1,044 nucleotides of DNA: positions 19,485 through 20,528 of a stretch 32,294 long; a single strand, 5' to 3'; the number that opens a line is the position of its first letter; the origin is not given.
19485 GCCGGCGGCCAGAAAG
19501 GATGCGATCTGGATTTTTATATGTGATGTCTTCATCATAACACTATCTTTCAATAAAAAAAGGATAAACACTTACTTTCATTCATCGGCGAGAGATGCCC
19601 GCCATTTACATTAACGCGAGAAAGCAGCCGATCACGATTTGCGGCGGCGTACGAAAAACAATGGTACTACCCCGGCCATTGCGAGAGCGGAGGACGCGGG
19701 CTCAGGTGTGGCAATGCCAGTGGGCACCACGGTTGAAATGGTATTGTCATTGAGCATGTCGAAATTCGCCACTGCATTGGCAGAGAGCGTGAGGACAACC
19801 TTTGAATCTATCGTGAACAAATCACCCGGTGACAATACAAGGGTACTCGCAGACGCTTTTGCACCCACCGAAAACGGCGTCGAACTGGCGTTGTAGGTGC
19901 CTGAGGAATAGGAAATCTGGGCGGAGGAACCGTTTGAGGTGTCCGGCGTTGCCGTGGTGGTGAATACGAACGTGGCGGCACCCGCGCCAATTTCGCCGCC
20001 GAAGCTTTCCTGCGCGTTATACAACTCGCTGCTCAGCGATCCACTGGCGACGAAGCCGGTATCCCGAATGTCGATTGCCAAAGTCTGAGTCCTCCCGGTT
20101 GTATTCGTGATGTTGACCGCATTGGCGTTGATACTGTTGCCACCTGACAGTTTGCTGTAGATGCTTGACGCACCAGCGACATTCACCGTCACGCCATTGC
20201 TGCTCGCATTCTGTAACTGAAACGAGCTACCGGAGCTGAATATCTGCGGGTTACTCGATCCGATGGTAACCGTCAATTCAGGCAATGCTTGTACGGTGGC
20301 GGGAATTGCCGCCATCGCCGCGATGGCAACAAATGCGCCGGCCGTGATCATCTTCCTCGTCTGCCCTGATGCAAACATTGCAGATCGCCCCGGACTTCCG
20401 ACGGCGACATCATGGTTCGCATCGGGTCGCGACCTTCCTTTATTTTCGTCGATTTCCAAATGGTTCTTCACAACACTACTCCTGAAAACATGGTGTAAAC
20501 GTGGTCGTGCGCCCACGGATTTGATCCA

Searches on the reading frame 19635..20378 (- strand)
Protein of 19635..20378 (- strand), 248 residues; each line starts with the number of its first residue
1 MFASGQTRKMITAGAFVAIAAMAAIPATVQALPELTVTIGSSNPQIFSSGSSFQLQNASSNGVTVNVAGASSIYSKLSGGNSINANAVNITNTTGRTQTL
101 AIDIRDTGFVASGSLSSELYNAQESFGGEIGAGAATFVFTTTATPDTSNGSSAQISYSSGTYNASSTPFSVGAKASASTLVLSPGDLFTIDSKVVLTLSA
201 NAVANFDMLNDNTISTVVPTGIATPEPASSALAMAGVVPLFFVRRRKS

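Call 30: find_homologous_proteins(query=window:19635-20378:-, max_evalue=0.00001)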
Query seq(248 aa) (248 aa): 13 proteins with E <= 0.00001 among 3575 candidates.
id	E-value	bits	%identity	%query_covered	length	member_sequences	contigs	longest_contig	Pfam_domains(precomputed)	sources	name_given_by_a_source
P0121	2.5e-142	490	100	100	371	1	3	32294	-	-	-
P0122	1.9e-127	441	93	95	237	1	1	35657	-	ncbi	ncbi:MAG: hypothetical protein ACP5O1_04730 [Phycisphaerae bacterium]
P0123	6.4e-109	381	78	100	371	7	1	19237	-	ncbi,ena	-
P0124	7.4e-93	328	69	97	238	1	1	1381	-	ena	-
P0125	8.5e-93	328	67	97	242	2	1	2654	-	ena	-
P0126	5.2e-91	322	66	97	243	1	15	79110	-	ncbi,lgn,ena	-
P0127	1.4e-90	321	68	97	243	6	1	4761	-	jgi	-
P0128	3.5e-85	303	65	97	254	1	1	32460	-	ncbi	ncbi:MAG: hypothetical protein ACP5O1_05125 [Phycisphaerae bacterium]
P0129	2.2e-84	300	64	97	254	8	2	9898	-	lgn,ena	-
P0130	2.4e-79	284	63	90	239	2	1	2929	-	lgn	-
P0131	3.6e-66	241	70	63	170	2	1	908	-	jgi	jgi:hypothetical protein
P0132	2.2e-44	170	51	71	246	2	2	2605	-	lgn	-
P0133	2.5e-35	140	40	94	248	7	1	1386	-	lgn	-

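Call 31: find_encoding_contigs(protein=P0122, flank=6000, max_places=3)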
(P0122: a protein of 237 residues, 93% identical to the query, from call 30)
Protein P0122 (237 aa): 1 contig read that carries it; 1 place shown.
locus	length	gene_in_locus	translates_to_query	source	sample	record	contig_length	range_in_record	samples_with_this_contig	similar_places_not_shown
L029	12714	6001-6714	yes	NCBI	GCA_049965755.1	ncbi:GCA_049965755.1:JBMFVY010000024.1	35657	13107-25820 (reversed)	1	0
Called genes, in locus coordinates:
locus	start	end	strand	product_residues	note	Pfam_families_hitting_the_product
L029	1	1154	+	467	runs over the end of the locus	PF00083:Sugar_tr, PF07690:MFS_1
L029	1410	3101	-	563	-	PF00664:ABC_membrane, PF00005:ABC_tran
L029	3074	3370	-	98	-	-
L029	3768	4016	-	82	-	-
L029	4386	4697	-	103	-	-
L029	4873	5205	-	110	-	-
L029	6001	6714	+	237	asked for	-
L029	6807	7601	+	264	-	PF07589:PEP_exosort_dom (weak)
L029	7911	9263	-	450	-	PF07690:MFS_1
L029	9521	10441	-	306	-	PF01145:Band_7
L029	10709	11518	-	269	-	PF11999:Ice_binding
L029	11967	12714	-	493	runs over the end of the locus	PF00072:Response_reg (weak), PF00158:Sigma54_activat, PF14532:Sigma54_activ_2, PF07724:AAA_2 (weak), PF07728:AAA_5 (weak), PF25601:AAA_lid_14, PF02954:HTH_8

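Call 32: find_encoding_contigs(protein=P0123, flank=6000, max_places=3)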
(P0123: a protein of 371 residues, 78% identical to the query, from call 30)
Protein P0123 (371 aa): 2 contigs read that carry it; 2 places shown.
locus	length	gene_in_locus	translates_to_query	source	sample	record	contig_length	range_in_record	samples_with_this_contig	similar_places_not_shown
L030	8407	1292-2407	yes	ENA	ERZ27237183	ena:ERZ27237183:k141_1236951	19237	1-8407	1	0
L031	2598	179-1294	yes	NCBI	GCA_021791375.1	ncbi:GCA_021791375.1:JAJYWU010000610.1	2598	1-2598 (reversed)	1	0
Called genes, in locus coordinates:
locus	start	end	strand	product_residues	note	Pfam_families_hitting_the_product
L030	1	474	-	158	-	?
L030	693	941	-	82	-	-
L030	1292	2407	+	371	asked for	-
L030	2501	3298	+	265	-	PF07589:PEP_exosort_dom (weak)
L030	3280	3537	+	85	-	-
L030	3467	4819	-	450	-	PF05977:MFS_3 (faint), PF07690:MFS_1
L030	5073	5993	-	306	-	PF01145:Band_7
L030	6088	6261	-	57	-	-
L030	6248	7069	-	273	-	PF11999:Ice_binding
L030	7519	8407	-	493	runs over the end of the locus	PF00072:Response_reg, PF00158:Sigma54_activat, PF14532:Sigma54_activ_2, PF07724:AAA_2 (weak), PF07728:AAA_5 (weak), PF25601:AAA_lid_14, PF02954:HTH_8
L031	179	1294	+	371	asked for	-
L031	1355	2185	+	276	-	PF07589:PEP_exosort_dom (weak)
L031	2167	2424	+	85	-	-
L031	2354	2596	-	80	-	?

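Call 33: find_encoding_contigs(protein=P0126, flank=6000, max_places=4)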
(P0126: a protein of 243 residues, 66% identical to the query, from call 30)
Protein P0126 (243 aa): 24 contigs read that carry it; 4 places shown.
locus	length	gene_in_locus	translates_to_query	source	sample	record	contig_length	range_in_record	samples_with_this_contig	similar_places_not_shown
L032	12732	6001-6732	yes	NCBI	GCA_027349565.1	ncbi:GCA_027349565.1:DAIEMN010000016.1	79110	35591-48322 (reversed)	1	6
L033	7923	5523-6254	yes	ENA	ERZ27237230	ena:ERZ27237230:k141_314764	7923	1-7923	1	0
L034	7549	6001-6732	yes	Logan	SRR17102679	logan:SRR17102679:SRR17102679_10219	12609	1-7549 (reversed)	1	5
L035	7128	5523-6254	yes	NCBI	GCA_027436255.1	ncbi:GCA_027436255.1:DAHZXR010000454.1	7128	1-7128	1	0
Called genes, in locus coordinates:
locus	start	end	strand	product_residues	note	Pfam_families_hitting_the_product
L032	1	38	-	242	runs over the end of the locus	-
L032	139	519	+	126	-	PF01648:ACPS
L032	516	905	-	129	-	-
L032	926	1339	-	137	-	-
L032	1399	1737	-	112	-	-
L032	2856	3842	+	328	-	PF00348:polyprenyl_synt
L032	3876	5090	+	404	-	PF04055:Radical_SAM, PF19288:CofH_C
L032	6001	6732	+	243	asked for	-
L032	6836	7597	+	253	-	-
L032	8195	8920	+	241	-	-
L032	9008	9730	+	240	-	-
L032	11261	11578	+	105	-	PF00829:Ribosomal_L21p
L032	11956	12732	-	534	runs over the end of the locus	-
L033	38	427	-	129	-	-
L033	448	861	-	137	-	-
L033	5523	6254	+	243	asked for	-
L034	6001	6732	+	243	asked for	-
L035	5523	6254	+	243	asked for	-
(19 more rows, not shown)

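Call 34: find_encoding_contigs(protein=P0128, flank=6000, max_places=3)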
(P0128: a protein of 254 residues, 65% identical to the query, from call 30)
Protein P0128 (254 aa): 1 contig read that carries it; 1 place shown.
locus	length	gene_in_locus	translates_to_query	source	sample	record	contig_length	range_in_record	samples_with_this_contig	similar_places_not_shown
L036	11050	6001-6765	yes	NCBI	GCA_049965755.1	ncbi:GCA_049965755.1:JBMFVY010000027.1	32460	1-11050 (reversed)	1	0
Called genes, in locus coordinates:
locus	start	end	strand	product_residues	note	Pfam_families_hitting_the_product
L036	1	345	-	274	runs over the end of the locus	PF01209:Ubie_methyltran (weak), PF13489:Methyltransf_23 (faint), PF13649:Methyltransf_25, PF13847:Methyltransf_31, PF08241:Methyltransf_11, PF08242:Methyltransf_12, PF13578:Methyltransf_24 (weak)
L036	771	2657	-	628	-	-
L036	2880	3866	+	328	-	PF00348:polyprenyl_synt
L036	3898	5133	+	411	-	PF04055:Radical_SAM, PF19288:CofH_C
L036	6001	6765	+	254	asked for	-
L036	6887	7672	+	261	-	-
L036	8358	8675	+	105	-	PF00829:Ribosomal_L21p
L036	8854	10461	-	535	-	-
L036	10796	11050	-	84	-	?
